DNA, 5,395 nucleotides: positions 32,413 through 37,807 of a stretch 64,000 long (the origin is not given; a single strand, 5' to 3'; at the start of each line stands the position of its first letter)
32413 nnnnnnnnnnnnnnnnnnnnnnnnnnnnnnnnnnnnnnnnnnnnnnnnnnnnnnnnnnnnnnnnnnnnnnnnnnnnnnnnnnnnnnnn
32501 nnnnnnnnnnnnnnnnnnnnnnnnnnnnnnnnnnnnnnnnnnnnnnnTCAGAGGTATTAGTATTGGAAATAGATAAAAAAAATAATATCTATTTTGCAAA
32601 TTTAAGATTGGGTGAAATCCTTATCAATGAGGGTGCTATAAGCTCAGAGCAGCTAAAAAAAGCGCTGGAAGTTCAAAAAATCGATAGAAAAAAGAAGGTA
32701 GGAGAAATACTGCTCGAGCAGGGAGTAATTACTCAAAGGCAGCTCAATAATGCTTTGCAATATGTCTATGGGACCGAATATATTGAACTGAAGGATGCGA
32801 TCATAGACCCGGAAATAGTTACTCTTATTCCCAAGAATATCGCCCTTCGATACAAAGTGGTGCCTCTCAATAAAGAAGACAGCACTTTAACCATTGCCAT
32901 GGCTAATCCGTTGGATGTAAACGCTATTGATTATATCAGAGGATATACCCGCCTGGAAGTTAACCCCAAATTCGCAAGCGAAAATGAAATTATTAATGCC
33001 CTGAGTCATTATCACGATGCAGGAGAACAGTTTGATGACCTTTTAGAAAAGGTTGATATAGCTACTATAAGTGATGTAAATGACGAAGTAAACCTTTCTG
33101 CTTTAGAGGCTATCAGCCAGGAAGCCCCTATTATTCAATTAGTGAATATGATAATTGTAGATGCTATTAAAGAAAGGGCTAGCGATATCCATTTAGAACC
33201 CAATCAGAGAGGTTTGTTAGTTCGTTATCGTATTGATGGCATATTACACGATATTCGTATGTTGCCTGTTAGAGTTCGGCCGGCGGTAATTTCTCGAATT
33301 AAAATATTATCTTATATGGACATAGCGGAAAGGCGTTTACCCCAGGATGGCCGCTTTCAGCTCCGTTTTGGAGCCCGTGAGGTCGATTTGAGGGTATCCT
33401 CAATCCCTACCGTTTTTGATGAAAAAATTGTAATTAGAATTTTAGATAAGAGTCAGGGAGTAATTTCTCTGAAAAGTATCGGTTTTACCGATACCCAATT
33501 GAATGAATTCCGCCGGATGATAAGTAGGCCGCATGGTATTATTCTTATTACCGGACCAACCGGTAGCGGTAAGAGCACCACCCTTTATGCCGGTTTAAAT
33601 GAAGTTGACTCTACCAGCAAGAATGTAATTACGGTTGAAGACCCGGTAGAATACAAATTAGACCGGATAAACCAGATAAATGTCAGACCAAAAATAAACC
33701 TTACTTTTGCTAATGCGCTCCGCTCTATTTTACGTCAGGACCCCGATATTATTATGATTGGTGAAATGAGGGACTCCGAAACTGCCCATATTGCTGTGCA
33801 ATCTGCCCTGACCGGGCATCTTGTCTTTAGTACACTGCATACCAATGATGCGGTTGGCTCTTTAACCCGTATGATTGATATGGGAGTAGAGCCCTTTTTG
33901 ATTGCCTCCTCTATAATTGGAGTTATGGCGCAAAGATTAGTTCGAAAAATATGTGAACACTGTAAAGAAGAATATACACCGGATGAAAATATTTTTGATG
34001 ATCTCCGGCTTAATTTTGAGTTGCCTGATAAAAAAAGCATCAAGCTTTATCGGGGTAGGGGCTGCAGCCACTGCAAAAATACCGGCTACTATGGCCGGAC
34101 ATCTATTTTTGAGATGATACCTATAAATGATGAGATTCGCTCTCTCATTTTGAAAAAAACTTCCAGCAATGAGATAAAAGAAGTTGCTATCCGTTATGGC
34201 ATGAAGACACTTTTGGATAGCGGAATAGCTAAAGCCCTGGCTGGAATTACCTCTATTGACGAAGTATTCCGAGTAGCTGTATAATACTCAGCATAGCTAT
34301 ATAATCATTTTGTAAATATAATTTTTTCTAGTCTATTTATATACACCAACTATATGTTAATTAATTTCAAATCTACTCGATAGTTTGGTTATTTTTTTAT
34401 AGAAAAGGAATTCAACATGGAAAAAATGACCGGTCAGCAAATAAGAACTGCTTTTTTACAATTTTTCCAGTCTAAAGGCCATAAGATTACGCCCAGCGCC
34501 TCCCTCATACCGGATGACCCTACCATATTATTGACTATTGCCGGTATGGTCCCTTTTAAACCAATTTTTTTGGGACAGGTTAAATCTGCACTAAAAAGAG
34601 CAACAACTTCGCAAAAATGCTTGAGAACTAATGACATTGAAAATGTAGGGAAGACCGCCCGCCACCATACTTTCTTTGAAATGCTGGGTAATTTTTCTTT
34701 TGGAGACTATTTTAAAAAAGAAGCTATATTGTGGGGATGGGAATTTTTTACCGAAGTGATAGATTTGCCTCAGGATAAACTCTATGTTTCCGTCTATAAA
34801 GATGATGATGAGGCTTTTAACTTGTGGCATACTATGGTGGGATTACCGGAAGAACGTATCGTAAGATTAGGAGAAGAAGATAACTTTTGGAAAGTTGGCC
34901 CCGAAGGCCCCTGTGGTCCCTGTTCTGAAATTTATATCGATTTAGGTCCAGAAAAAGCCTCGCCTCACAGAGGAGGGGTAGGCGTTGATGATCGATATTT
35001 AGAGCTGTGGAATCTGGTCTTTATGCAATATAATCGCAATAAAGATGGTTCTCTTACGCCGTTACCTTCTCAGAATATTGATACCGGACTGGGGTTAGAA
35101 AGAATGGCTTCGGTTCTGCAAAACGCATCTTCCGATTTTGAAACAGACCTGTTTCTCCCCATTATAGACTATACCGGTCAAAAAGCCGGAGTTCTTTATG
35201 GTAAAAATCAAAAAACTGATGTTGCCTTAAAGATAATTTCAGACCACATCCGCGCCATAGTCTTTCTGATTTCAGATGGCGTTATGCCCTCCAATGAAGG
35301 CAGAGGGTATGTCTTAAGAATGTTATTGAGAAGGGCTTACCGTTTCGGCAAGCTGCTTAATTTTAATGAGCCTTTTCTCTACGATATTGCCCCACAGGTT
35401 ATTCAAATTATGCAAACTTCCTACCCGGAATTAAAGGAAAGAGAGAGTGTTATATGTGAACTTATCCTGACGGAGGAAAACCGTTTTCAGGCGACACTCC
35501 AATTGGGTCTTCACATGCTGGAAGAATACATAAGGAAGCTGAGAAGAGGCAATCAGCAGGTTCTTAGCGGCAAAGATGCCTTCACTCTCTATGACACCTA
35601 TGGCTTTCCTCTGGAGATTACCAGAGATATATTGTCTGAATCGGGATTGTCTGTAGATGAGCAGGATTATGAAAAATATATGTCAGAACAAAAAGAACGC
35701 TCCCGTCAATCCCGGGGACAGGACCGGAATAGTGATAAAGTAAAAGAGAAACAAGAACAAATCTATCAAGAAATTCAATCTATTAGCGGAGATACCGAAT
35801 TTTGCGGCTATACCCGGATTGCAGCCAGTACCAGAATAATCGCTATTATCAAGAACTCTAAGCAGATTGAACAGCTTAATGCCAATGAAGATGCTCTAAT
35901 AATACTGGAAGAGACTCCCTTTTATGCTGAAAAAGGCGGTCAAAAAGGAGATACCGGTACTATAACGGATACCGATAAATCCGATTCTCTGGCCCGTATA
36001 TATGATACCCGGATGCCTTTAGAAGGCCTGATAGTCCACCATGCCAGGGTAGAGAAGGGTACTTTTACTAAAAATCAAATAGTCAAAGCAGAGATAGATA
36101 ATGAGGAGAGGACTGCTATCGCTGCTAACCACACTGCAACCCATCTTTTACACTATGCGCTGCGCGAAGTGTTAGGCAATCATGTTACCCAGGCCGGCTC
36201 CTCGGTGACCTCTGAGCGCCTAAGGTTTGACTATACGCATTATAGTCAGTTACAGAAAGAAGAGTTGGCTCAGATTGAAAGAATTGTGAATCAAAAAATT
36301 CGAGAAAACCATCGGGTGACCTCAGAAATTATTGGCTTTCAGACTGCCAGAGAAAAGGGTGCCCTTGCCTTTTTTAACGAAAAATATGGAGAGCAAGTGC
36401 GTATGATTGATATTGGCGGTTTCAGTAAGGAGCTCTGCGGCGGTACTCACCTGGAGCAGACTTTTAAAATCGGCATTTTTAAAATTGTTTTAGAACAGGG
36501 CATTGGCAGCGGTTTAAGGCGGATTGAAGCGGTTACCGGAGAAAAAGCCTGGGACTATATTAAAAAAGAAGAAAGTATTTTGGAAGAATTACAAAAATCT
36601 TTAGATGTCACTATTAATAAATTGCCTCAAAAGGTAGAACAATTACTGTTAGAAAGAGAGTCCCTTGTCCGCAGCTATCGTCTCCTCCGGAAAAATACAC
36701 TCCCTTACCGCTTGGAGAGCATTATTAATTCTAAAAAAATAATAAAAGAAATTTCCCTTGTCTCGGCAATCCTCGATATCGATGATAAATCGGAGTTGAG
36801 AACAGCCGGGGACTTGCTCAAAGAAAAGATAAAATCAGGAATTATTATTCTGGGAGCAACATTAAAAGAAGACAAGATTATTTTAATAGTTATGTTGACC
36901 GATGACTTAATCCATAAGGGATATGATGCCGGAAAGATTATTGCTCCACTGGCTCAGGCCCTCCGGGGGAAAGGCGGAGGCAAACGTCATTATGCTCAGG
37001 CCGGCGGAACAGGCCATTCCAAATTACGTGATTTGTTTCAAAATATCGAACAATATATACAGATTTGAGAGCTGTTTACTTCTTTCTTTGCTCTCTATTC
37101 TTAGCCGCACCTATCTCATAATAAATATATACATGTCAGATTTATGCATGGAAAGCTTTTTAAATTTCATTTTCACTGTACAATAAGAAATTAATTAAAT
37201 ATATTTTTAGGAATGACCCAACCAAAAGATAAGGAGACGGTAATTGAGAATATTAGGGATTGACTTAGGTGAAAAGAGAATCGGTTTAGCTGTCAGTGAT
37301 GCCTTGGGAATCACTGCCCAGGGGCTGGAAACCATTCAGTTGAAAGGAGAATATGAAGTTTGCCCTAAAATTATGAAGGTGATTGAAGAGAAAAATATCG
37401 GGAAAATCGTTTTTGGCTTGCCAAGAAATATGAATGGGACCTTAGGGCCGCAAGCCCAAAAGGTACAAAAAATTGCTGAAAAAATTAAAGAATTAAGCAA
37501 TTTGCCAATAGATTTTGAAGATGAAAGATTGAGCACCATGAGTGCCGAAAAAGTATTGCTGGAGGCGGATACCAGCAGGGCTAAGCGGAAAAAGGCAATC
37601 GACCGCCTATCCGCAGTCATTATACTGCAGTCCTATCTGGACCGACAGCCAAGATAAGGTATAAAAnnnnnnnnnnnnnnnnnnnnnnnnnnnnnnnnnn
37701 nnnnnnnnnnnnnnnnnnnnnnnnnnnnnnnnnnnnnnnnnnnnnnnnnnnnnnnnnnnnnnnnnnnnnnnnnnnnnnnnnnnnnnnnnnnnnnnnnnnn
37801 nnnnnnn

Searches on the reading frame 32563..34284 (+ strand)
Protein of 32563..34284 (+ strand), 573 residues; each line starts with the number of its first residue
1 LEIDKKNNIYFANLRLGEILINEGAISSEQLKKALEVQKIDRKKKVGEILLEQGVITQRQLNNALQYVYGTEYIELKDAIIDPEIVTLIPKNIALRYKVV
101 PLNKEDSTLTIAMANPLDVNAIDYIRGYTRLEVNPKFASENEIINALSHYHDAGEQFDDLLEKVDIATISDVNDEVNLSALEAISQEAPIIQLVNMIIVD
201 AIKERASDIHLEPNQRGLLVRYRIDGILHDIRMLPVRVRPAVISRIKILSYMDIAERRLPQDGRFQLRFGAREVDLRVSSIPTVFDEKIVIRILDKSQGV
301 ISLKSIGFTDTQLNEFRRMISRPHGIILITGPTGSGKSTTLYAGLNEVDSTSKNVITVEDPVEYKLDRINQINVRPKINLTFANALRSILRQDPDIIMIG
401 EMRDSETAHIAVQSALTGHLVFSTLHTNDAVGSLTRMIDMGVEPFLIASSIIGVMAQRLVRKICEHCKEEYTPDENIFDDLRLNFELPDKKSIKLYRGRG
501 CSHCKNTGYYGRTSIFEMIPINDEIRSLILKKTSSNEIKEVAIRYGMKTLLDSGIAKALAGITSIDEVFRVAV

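Call 64: search_protein_families(library=pfam, proteins=[window:32563-34284:+], max_evalue=0.00001)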
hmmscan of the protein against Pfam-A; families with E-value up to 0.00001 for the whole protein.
window:32563-34284:+ (573 aa): 2 families
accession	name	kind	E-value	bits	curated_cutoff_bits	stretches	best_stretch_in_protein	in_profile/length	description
PF00437.27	T2SSE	-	2.2e-140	468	24.9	1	186-570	4-370/370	Type II/IV secretion system protein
PF05157.20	MshEN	-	5.4e-19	68.4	23.1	1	69-154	1-87/90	MshEN domain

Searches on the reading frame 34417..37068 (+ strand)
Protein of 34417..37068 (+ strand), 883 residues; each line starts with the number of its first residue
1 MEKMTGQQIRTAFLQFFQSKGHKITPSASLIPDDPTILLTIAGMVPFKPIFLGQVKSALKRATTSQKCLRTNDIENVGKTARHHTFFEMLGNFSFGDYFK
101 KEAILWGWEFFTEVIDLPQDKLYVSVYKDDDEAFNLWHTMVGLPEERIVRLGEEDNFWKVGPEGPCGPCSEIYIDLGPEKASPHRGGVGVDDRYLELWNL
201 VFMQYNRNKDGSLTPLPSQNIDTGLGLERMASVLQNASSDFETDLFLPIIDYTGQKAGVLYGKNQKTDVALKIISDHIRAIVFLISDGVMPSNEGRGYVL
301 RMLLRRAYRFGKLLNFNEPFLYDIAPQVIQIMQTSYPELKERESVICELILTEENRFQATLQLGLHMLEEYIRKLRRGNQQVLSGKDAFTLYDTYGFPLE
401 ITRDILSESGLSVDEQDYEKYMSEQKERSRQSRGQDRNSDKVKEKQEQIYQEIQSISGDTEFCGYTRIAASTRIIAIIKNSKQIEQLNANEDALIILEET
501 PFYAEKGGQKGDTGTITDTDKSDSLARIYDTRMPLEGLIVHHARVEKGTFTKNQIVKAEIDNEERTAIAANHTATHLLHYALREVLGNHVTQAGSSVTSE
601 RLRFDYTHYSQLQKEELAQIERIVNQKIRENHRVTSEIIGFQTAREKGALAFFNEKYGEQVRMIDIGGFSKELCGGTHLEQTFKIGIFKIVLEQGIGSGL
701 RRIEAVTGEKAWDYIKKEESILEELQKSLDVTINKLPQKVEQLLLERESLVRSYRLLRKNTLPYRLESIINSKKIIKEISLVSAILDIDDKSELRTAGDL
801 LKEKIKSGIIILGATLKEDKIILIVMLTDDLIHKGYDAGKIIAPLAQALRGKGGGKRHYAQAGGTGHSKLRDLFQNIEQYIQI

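Call 7: search_protein_families(library=pfam, proteins=[window:34417-37068:+], max_evalue=0.001)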
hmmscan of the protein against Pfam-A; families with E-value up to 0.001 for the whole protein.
window:34417-37068:+ (883 aa): 3 families
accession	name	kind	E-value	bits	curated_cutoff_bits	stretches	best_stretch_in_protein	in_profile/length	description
PF01411.24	tRNA-synt_2c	-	9.5e-211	701.5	30.3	1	8-563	1-551/552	tRNA synthetases class II (A)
PF07973.19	tRNA_SAD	-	3.1e-15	56.3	24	1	661-704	1-44/44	Threonyl and Alanyl tRNA synthetase second additional domain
PF02272.25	DHHA1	-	1.1e-11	45.5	25.9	1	787-882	11-101/102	DHHA1 domain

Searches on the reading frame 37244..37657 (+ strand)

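Call 7: search_protein_families(library=pfam, proteins=[window:37244-37657:+], max_evalue=0.001)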
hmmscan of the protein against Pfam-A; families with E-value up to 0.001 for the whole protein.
window:37244-37657:+ (137 aa): 1 family
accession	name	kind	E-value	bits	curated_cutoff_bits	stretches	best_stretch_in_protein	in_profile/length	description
PF03652.20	RuvX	-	1.3e-43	149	29.2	1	1-133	1-133/134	Holliday junction resolvase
